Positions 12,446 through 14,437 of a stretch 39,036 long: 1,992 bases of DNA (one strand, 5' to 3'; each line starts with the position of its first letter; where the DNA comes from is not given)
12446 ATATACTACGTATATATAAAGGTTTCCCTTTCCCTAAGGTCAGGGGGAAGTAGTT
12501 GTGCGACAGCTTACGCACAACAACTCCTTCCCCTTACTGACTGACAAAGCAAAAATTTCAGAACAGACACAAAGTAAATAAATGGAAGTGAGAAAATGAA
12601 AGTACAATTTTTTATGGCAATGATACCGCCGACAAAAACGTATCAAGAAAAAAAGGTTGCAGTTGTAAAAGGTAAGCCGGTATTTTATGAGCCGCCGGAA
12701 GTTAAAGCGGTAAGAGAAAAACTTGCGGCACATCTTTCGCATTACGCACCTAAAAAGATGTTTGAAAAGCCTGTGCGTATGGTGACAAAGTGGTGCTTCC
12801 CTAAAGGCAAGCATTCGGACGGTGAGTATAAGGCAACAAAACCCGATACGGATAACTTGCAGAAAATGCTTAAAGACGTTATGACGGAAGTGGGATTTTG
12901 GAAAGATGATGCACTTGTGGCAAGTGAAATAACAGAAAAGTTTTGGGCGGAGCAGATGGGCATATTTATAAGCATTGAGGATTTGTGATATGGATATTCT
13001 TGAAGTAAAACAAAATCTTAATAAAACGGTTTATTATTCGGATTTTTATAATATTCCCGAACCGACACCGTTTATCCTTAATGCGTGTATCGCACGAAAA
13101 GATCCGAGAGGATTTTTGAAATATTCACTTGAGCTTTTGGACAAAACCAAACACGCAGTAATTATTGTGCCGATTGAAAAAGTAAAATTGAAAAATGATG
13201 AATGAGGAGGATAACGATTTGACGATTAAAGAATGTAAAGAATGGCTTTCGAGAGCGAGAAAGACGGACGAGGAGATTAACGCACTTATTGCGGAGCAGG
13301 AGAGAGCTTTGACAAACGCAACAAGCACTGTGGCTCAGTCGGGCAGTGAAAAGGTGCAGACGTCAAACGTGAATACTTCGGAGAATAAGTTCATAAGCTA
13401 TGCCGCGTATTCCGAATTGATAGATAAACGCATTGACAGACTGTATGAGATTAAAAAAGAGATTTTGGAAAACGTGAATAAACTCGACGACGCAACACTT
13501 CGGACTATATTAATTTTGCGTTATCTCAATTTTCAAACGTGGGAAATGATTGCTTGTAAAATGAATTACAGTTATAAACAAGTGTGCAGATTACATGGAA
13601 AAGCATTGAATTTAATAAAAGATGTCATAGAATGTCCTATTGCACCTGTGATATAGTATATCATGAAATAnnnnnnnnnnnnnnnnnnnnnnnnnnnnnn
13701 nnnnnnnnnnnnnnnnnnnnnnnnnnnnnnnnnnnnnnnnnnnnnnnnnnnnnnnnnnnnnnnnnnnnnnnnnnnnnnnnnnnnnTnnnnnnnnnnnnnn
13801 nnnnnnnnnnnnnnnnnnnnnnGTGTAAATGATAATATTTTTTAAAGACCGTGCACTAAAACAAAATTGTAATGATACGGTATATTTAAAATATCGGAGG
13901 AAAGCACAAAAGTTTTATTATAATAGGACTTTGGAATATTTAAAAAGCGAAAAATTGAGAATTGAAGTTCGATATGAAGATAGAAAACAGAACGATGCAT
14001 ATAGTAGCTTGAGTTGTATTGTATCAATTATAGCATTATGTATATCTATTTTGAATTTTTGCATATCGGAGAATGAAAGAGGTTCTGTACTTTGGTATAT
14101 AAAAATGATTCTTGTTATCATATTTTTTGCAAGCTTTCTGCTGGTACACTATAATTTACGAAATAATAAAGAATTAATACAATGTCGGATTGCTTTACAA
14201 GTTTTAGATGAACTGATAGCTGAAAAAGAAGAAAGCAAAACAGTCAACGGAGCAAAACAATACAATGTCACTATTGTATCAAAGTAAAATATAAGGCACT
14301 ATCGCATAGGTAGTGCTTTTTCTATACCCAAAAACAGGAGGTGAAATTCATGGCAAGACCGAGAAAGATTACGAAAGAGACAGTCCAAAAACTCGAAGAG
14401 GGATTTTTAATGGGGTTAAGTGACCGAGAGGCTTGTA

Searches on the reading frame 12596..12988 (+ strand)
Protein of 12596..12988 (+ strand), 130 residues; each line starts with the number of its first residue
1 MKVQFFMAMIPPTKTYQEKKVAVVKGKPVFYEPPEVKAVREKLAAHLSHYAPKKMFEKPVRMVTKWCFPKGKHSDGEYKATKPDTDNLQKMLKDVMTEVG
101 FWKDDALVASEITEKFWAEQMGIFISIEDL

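Call 29: search_protein_families(library=phrogs, proteins=[window:12596-12988:+], max_evalue=0.001)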
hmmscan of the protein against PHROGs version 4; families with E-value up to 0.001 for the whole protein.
window:12596-12988:+ (130 aa): 3 families
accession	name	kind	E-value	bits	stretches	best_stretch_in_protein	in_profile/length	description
phrog_140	-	DNA, RNA and nucleotide metabolism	2.4e-36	126.5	1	1-130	37-168/219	RusA-like Holliday junction resolvase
phrog_34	-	DNA, RNA and nucleotide metabolism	2.3e-06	28.5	1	34-106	105-167/259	RusA-like Holliday junction resolvase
phrog_1532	-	unknown function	0.0003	21.4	1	84-109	25-50/80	-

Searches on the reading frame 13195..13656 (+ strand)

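Call 29: search_protein_families(library=phrogs, proteins=[window:13195-13656:+], max_evalue=0.001)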
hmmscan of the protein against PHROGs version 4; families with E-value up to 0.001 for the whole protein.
window:13195-13656:+ (153 aa): 2 families
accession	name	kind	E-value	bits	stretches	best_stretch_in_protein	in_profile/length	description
phrog_36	-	transcription regulation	1.8e-23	84.3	1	4-146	46-188/220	transcriptional regulator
phrog_248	-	transcription regulation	8.4e-09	36.7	1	4-139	15-131/161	transcriptional activator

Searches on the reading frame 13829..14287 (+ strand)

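Call 29: search_protein_families(library=phrogs, proteins=[window:13829-14287:+], max_evalue=0.001)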
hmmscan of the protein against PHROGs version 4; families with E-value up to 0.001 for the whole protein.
window:13829-14287:+ (152 aa): 0 families

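Call 71: search_protein_families(library=pfam, proteins=[window:13829-14287:+], max_evalue=0.1)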
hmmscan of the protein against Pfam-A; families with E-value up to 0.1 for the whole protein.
window:13829-14287:+ (152 aa): 4 families
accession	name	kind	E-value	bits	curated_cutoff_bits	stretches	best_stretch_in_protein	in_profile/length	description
PF20136.4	DUF6526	-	0.023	15.1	23.7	1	56-118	14-77/145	Family of unknown function (DUF6526)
PF20237.3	DUF6594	-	0.025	14.9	30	1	33-106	155-214/238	Family of unknown function (DUF6594)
PF24597.1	TPR_DOP1_M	-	0.035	14.2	26.7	1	100-150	97-147/186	DOP1 middle TPR domain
PF20990.2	DUF2207_C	-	0.062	13.4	33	1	19-109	97-188/247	Predicted membrane protein (DUF2207) C-terminal domain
